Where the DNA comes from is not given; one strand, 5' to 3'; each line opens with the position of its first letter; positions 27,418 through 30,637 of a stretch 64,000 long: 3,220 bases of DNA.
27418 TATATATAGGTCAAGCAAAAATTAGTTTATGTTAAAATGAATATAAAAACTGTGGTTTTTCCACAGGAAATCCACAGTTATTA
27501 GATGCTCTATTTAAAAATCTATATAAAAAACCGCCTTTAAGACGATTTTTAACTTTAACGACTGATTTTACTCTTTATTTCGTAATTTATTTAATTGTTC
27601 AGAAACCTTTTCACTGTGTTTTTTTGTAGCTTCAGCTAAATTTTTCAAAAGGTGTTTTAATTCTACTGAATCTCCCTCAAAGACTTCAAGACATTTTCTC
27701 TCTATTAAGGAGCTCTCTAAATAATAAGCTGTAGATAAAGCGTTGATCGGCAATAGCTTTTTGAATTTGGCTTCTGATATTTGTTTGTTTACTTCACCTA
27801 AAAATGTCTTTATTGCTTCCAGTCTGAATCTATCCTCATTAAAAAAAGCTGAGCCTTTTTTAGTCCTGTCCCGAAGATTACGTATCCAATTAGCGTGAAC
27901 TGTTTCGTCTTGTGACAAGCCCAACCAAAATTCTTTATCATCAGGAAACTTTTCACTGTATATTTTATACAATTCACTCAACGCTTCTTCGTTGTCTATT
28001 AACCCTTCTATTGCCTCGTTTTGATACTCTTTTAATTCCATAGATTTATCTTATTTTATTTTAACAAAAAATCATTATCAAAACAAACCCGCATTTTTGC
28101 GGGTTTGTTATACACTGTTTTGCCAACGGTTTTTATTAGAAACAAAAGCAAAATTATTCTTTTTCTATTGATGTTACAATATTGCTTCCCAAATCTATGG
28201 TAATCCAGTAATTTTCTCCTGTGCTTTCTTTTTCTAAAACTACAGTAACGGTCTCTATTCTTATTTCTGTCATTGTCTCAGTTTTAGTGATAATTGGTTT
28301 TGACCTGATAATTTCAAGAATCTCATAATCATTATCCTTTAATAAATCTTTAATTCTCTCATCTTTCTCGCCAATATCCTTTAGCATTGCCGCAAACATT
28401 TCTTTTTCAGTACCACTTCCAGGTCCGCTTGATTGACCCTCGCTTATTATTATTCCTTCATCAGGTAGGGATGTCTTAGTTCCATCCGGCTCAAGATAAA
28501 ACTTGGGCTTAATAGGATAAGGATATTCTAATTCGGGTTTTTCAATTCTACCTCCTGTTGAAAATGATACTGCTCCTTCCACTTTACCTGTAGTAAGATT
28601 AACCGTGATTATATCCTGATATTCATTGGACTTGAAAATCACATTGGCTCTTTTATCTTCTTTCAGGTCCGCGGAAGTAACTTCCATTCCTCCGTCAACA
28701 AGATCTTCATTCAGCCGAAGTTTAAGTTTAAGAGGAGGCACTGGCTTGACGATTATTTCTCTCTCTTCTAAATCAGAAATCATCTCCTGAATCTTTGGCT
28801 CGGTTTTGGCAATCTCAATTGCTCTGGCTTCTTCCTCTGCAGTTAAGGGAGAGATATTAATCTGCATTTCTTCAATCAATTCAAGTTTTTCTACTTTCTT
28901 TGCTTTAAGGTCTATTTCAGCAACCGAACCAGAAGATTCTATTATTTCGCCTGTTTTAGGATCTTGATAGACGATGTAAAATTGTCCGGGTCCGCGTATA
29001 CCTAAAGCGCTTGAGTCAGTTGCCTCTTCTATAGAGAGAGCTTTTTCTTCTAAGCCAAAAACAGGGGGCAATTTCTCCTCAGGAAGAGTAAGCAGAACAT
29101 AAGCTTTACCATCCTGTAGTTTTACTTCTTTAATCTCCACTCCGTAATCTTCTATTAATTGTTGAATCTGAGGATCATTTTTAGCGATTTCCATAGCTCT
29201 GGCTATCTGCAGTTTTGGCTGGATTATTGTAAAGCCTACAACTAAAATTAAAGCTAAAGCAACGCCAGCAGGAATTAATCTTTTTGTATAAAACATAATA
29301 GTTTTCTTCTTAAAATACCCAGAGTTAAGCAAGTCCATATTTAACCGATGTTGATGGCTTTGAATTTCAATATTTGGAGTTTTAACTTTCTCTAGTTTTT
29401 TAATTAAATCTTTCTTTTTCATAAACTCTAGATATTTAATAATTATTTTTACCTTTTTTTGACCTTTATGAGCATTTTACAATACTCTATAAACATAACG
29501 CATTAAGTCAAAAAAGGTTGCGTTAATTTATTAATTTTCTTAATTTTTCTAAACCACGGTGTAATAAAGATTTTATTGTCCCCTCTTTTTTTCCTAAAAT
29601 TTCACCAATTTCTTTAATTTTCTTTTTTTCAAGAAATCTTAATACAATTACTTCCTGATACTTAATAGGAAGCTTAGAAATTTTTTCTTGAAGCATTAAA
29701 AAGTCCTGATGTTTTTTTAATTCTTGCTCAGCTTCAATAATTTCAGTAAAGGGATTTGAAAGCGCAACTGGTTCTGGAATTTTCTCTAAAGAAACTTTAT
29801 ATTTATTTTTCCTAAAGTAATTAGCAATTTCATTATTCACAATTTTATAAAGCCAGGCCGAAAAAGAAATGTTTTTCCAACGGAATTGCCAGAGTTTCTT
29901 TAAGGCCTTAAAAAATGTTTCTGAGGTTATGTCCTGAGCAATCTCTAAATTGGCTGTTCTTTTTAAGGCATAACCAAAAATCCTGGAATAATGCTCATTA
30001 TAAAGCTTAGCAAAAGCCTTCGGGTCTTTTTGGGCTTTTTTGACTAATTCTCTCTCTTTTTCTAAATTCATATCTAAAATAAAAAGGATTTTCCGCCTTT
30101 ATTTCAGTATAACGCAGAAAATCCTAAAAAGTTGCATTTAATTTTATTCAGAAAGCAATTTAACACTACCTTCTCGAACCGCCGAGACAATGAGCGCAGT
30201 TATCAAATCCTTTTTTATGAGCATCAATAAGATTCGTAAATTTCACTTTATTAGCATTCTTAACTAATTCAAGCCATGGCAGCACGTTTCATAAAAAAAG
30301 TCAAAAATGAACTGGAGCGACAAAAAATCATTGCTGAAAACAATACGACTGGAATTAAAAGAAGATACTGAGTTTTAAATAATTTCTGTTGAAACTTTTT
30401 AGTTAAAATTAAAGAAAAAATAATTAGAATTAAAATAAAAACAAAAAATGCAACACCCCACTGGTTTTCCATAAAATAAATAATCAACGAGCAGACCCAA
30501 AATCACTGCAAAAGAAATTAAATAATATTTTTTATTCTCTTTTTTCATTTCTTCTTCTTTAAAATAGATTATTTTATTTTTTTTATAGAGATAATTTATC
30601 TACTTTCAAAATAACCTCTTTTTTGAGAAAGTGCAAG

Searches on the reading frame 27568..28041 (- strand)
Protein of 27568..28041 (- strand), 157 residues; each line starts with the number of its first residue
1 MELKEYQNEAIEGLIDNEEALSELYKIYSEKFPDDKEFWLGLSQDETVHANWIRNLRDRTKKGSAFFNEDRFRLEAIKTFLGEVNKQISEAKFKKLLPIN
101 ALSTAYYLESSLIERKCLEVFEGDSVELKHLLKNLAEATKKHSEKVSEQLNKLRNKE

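Call 6: search_protein_families(library=pfam, proteins=[window:27568-28041:-], max_evalue=0.1)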
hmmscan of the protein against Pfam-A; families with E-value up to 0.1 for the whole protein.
window:27568-28041:- (157 aa): 4 families
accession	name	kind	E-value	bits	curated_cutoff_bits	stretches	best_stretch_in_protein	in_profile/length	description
PF02915.23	Rubrerythrin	-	0.00034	21.4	22.8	1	16-146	8-133/137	Rubrerythrin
PF21993.1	TetR_C_13_2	-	0.0047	17.6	27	1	75-123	3-51/103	Transcriptional regulator LmrA/YxaF-like, C-terminal domain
PF05558.17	DREPP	-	0.016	15.5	23.2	1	114-154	52-93/206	DREPP plasma membrane polypeptide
PF22550.1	CesT_Tir_1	-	0.074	13.4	27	0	76-147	51-126/131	CesT_Tir_1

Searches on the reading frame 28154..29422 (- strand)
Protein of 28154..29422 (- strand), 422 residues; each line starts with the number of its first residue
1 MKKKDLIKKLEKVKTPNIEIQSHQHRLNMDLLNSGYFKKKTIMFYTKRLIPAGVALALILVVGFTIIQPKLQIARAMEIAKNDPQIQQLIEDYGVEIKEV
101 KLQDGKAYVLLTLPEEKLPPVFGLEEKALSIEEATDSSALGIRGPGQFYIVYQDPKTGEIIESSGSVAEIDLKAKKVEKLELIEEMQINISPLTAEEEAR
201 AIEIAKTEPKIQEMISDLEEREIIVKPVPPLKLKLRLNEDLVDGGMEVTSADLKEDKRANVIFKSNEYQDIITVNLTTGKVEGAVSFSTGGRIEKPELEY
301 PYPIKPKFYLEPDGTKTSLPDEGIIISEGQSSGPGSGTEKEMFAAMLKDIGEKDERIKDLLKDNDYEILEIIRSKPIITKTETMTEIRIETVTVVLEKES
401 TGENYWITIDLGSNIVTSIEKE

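Call 6: search_protein_families(library=pfam, proteins=[window:28154-29422:-], max_evalue=0.1)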
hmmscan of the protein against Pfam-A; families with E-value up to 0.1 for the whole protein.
window:28154-29422:- (422 aa): 3 families
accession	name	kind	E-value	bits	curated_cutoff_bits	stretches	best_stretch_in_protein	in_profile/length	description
PF00963.24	Cohesin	-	0.011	16.4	24.1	1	140-198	62-124/139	Cohesin domain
PF01883.24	FeS_assembly_P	-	0.028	15.1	23.5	0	153-178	12-37/73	Iron-sulfur cluster assembly protein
PF22055.1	MvaT_DBD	-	0.049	14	27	0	151-165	2-16/37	Bacterial xenogeneic silencer MvaT, C-terminal domain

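Call 7: search_protein_families(library=ncbifam, proteins=[window:28154-29422:-], max_evalue=0.1)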
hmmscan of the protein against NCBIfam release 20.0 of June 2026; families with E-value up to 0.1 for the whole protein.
window:28154-29422:- (422 aa): 1 family
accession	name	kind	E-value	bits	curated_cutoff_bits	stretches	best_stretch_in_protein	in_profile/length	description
NF011670.1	PRK15088.1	equivalog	0.04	12.9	400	1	35-104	235-309/323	PTS mannose transporter subunit IIAB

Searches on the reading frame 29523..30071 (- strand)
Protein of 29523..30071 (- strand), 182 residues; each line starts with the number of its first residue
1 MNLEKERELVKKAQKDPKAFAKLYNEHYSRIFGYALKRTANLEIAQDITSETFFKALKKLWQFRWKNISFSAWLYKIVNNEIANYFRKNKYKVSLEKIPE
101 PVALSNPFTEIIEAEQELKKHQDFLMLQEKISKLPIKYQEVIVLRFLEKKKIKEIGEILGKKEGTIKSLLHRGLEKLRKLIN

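Call 6: search_protein_families(library=pfam, proteins=[window:29523-30071:-], max_evalue=0.1)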
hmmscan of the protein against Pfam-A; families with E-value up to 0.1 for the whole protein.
window:29523-30071:- (182 aa): 4 families
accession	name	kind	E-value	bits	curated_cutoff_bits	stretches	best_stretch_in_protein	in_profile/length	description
PF04542.20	Sigma70_r2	-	3e-16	59.4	24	1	23-90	1-69/71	Sigma-70 region 2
PF08281.18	Sigma70_r4_2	-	9.7e-16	57.6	25.7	1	126-177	3-54/54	Sigma-70, region 4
PF04545.22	Sigma70_r4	-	2.1e-13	50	24.1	1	132-179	3-50/50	Sigma-70, region 4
PF13384.12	HTH_23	-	0.057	13.7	24.6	0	142-172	10-40/50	Homeodomain-like domain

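Call 7: search_protein_families(library=ncbifam, proteins=[window:29523-30071:-], max_evalue=0.1)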
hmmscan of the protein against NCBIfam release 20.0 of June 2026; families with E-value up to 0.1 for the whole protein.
window:29523-30071:- (182 aa): 99 families (the best 25 are shown)
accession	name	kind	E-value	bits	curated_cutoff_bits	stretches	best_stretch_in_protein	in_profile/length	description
TIGR02952.1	Sig70_famx2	equivalog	7.2e-35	120.4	206.45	1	10-180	2-169/170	ECF subfamily RNA polymerase sigma factor, BldN family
TIGR02937.1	sigma70-ECF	superfamily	2.7e-29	101.9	42.9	1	19-180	2-164/165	sigma-70 family RNA polymerase sigma factor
NF007216.0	PRK09638.1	equivalog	2.7e-28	99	194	1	5-179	4-172/180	RNA polymerase sigma factor SigY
NF007223.0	PRK09641.1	equivalog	5.1e-27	94.9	209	1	7-181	7-184/187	RNA polymerase sigma factor SigW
NF009166.1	PRK12513.1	equivalog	6.2e-26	91.3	206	1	11-181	15-186/193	RNA polymerase sigma factor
TIGR02950.1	SigM_subfam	subfamily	1.9e-24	86.3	147.95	1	22-181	4-158/159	RNA polymerase sigma factor, SigM family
TIGR02948.1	SigW_bacill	equivalog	4.5e-23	82.3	243.1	1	8-180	7-183/187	RNA polymerase sigma factor SigW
TIGR02985.1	Sig70_bacteroi1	subfamily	4.8e-23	82.2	126.4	1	18-180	1-161/162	RNA polymerase sigma-70 factor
NF009171.0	PRK12518.1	equivalog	8.5e-22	77.9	208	1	5-181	13-184/191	RNA polymerase sigma factor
NF008888.0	PRK11922.1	equivalog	4.1e-21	75.7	204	1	4-181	15-196/231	RNA polymerase sigma factor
NF006930.0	PRK09415.1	subfamily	5e-20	72.1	198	1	17-181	15-175/179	RNA polymerase factor sigma C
NF053879.1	RNAPolSigSigVBac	equivalog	5.2e-20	71.7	190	1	19-181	5-155/160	RNA polymerase sigma factor SigV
NF058625.1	sigma_PG0214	equivalog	2.1e-19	69.9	130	1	18-180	4-160/170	GFO_1088 family ECF-type sigma factor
TIGR02954.1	Sig70_famx3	hypoth_equivalog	2.6e-19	69.6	188.5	1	6-181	3-167/170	RNA polymerase sigma-70 factor, TIGR02954 family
TIGR02983.1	SigE-fam_strep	subfamily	1.8e-18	66.9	141.55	1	16-180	4-157/162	SigE family RNA polymerase sigma factor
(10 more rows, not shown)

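Call 13: find_encoding_contigs(protein=window:29523-30071:-, flank=3000, max_places=6)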
Protein window:29523-30071:- (182 aa): no gene with exactly this product is on record in the collection.

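Call 14: find_homologous_proteins(query=window:29523-30071:-)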
Query window:29523-30071:- (182 aa): 1863 proteins with E <= 0.001 among 2177 candidates; the best 120 are listed.
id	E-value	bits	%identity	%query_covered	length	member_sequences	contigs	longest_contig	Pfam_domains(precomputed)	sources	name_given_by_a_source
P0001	1.2e-109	382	100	100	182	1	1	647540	PF04545.23,PF04542.21,PF08281.19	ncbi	ncbi:MAG: RNA polymerase sigma factor [Candidatus Nealsonbacteria bacterium]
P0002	7.7e-100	350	91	100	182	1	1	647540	PF04545.23,PF04542.21,PF08281.19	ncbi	ncbi:MAG: RNA polymerase sigma factor [Candidatus Nealsonbacteria bacterium]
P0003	3.8e-99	348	91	100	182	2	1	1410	PF04545.23,PF04542.21,PF08281.19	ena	-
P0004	6.1e-97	340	88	99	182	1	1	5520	PF04545.23,PF04542.21,PF08281.19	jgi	-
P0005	1.9e-93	329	86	100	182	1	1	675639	PF04545.23,PF04542.21,PF08281.19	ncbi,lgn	ncbi:MAG: RNA polymerase sigma factor [Candidatus Nealsonbacteria bacterium]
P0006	2.3e-89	316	81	99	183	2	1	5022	PF04545.23,PF04542.21,PF08281.19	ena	-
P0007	1.2e-88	313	81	99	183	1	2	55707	PF04545.23,PF04542.21,PF08281.19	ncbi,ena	-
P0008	2.0e-88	313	83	97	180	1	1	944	PF04545.23,PF04542.21,PF08281.19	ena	-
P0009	5.1e-88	311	80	99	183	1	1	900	PF04545.23,PF04542.21,PF08281.19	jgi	jgi:RNA polymerase sigma-70 factor (ECF subfamily)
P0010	5.4e-88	311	81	98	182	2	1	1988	PF04545.23,PF04542.21,PF08281.19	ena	-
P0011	7.6e-88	311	81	100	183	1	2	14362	PF04545.23,PF04542.21,PF08281.19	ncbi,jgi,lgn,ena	-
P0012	1.6e-87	310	80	99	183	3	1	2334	PF04545.23,PF04542.21,PF08281.19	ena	-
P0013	2.2e-87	309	79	99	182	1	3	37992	PF04545.23,PF04542.21,PF08281.19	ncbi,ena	-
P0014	1.5e-86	307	79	99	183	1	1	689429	PF04545.23,PF04542.21,PF08281.19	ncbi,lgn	ncbi:MAG: RNA polymerase sigma factor [Candidatus Nealsonbacteria bacterium]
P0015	1.7e-86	306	78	99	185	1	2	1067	PF04545.23,PF04542.21,PF08281.19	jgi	-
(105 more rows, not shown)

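Call 15: find_encoding_contigs(protein=P0002, flank=6000, max_places=4)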
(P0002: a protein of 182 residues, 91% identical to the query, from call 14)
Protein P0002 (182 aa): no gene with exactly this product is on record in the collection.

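Call 16: find_related_loci(query=window:29523-30071:-, collection=genome_contigs, flank=4000)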
Query window:29523-30071:- (182 aa) in genome_contigs; peptide patterns used: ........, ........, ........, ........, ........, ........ (x = any residue, [..] = any of these).
598 stretches matched a pattern (row limit reached: there are more); 366 encode a relative of the query (tblastn E <= 1e-3); the best 80 are kept; 80 distinct loci.
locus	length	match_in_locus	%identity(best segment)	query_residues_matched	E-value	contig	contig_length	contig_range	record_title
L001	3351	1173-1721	81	1-182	1e-96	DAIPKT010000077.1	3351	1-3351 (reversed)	MAG TPA_asm: bacterium isolate CTOTU21511 NODE_8728_length_3351_cov_8.653823, whole genome shotgun sequence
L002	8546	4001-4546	81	1-181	2e-95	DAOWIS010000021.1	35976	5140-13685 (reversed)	MAG TPA_asm: bacterium isolate CSMAG_2049 CSMAG_2049_k141_1387149_length_35976_cov_32.0000, whole genome shotgun sequenc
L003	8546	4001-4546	79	1-181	2e-95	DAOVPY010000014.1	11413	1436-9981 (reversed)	MAG TPA_asm: Candidatus Nealsonbacteria bacterium isolate CSMAG_1561 CSMAG_1561_k141_407038_length_11413_cov_50.0000, wh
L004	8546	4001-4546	79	1-181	4e-94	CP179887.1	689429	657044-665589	MAG: Candidatus Nealsonbacteria bacterium isolate CK12Hparc1 chromosome, complete genome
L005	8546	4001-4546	79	1-181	3e-92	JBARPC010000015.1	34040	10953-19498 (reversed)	MAG: Minisyncoccales bacterium isolate MFD13423_ilm_asm_bin13 k127_205674, whole genome shotgun sequence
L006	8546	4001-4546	76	1-181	4e-91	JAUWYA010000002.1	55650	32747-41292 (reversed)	MAG: Candidatus Nealsonbacteria bacterium isolate CSMAG_2698 CSMAG_2698_k141_1606177_length_55650_cov_11.0569, whole gen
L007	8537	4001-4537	76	1-178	1e-89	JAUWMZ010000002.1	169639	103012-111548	MAG: Candidatus Nealsonbacteria bacterium isolate CSMAG_2411 CSMAG_2411_k141_321674_length_169639_cov_23.9940, whole gen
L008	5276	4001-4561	75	1-181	8e-87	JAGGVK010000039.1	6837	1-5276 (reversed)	MAG: bacterium isolate AUK098 PB_MBMC_052_c_000000000036, whole genome shotgun sequence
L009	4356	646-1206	68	1-182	6e-81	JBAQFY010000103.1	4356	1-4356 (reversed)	MAG: Sedimentisphaerales bacterium isolate MFD06995_ilm_asm_bin24 k127_39508, whole genome shotgun sequence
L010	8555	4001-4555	68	1-179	2e-80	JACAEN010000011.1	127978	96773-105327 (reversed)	MAG: Chloroflexota bacterium isolate L.E.CH.35 k119_1095289, whole genome shotgun sequence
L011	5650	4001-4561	67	1-182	4e-80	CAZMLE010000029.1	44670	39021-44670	MAG TPA_asm: uncultured Pirellulales bacterium isolate binchicken_co103_323 genome assembly, contig: NODE_620_length_446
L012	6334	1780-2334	67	1-179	3e-79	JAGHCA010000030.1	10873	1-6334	MAG: Dehalococcoidia bacterium isolate AUK270 PB_MBMC_224_c_000000000102, whole genome shotgun sequence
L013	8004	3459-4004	66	1-177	1e-76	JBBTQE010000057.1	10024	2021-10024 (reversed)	MAG: Patescibacteria group bacterium isolate H43-bin188_1 H43_bin188_1_000000000057, whole genome shotgun sequence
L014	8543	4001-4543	57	1-178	1e-65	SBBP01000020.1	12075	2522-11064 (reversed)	MAG: Candidatus Microgenomatus auricola isolate Bin_40 Hy_contig25656, whole genome shotgun sequence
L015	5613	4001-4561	55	1-182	9e-64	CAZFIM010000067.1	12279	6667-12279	MAG TPA_asm: uncultured Dehalococcoidales bacterium isolate binchicken_co27_241 genome assembly, contig: NODE_9173_lengt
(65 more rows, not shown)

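Call 28: list_cluster_members(proteins=[P0001, P0002, P0121, P0128, P0123, P0153])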
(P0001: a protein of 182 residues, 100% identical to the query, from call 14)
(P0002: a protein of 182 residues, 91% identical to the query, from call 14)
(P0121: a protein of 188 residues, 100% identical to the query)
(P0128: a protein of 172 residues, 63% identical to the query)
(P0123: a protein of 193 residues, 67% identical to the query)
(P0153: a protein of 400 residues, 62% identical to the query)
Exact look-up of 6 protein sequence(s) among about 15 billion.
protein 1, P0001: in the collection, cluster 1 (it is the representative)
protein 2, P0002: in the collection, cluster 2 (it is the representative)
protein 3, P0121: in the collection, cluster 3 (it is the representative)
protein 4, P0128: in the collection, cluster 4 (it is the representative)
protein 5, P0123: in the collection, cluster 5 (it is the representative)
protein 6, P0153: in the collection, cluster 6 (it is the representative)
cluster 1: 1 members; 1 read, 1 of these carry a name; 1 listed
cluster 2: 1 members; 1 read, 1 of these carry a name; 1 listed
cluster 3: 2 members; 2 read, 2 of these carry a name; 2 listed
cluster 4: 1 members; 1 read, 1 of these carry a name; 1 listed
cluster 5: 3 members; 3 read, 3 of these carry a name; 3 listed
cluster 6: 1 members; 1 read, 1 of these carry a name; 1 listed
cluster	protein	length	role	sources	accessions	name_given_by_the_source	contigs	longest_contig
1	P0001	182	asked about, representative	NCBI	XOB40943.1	MAG: RNA polymerase sigma factor [Candidatus Nealsonbacteria bacterium]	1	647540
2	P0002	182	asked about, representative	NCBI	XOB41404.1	MAG: RNA polymerase sigma factor [Candidatus Nealsonbacteria bacterium]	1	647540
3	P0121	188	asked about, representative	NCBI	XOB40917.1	MAG: protease inhibitor I42 family protein [Candidatus Nealsonbacteria bacterium]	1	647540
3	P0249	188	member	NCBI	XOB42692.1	MAG: protease inhibitor I42 family protein [Candidatus Nealsonbacteria bacterium]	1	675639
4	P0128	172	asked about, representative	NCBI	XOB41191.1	MAG: protease inhibitor I42 family protein [Candidatus Nealsonbacteria bacterium]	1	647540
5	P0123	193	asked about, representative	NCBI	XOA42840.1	MAG: protease inhibitor I42 family protein [Candidatus Nealsonbacteria bacterium]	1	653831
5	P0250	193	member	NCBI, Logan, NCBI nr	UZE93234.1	MAG: protease inhibitor I42 family protein [Candidatus Nealsonbacteria bacterium]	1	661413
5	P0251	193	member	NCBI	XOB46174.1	MAG: protease inhibitor I42 family protein [Candidatus Nealsonbacteria bacterium]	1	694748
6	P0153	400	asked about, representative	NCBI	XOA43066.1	MAG: hypothetical protein ACKKMO_01160 [Candidatus Nealsonbacteria bacterium]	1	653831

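Call 29: find_encoding_contigs(protein=P0249, flank=5000, max_places=3)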
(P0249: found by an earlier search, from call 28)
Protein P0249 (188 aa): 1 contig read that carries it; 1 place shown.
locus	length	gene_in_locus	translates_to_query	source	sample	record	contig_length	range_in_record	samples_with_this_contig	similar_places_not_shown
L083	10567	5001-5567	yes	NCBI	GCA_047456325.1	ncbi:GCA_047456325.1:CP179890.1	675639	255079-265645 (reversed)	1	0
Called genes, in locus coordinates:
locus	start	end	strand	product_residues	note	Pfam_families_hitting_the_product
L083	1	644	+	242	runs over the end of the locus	PF11967:RecO_N, PF02565:RecO_C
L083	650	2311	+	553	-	PF24595:DUF7619 (faint)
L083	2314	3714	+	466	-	PF28494:GlyRS_ins_1 (weak), PF00587:tRNA-synt_2b, PF03129:HGTP_anticodon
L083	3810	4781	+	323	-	PF02016:Peptidase_S66, PF17676:Peptidase_S66C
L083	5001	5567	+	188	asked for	PF09394:Inhibitor_I42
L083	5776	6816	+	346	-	-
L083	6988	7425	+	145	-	PF00877:NLPC_P60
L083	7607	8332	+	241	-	PF10110:GPDPase_memb (faint), PF25231:DUF7847 (weak), PF06790:UPF0259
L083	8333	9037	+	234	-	-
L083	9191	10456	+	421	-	PF00675:Peptidase_M16, PF05193:Peptidase_M16_C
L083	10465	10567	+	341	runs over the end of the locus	PF01594:AI-2E_transport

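Call 30: find_encoding_contigs(protein=P0005, flank=5000, max_places=3)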
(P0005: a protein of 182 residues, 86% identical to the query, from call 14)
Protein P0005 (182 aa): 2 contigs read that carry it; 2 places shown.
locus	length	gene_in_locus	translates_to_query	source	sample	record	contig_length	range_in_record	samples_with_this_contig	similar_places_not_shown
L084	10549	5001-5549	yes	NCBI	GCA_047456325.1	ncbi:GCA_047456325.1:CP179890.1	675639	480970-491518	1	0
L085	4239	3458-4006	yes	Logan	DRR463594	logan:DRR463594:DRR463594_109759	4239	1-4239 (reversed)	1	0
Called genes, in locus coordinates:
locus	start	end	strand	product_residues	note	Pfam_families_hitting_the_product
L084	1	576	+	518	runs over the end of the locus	-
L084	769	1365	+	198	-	-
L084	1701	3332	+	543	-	PF13687:DUF4153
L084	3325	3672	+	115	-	-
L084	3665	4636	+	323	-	PF02618:YceG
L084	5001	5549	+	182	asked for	PF04542:Sigma70_r2, PF08281:Sigma70_r4_2, PF04545:Sigma70_r4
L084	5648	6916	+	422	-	-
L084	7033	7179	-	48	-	-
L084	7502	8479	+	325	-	PF00215:OMPdecase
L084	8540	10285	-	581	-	PF00664:ABC_membrane, PF02463:SMC_N (weak), PF00005:ABC_tran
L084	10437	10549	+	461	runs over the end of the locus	-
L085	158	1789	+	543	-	PF13687:DUF4153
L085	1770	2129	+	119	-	-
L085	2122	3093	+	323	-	PF02618:YceG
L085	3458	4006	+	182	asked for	PF04542:Sigma70_r2, PF08281:Sigma70_r4_2, PF04545:Sigma70_r4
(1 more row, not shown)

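Call 58: search_protein_families(library=ncbifam, proteins=[L083:5776-6813:+], max_evalue=0.01)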
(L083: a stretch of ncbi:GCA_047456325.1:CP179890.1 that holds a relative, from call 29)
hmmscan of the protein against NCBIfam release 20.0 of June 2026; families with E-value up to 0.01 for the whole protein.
L083:5776-6813:+ (346 aa): 2 families
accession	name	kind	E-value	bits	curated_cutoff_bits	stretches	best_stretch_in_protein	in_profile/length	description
NF006544.0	PRK09039.1-3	equivalog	0.00091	18.9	362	1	111-166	251-308/343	peptidoglycan -binding protein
NF033158.1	Myrrcad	domain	0.0043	16.5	33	1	11-25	17-31/36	MyrrCad domain-containing protein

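Call 59: search_protein_families(library=pfam, proteins=[L083:5776-6813:+], max_evalue=0.05)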
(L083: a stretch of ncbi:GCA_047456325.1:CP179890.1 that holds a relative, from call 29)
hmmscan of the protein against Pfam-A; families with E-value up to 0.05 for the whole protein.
L083:5776-6813:+ (346 aa): 1 family
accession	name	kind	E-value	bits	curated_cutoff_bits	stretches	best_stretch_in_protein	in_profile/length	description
PF09947.15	DUF2180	-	0.0004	20.9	22.2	1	261-293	5-36/68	Uncharacterized protein conserved in archaea (DUF2180)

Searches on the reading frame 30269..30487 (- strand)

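Call 6: search_protein_families(library=pfam, proteins=[window:30269-30487:-], max_evalue=0.1)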
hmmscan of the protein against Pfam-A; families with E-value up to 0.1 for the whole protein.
window:30269-30487:- (72 aa): 2 families
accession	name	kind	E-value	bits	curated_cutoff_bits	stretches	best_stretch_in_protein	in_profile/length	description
PF01794.25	Ferric_reduct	-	0.017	15.6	28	1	4-51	73-120/121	Ferric reductase like transmembrane component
PF05745.16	CRPA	-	0.036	14.6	23.6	1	12-54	66-108/150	Chlamydia 15 kDa cysteine-rich outer membrane protein (CRPA)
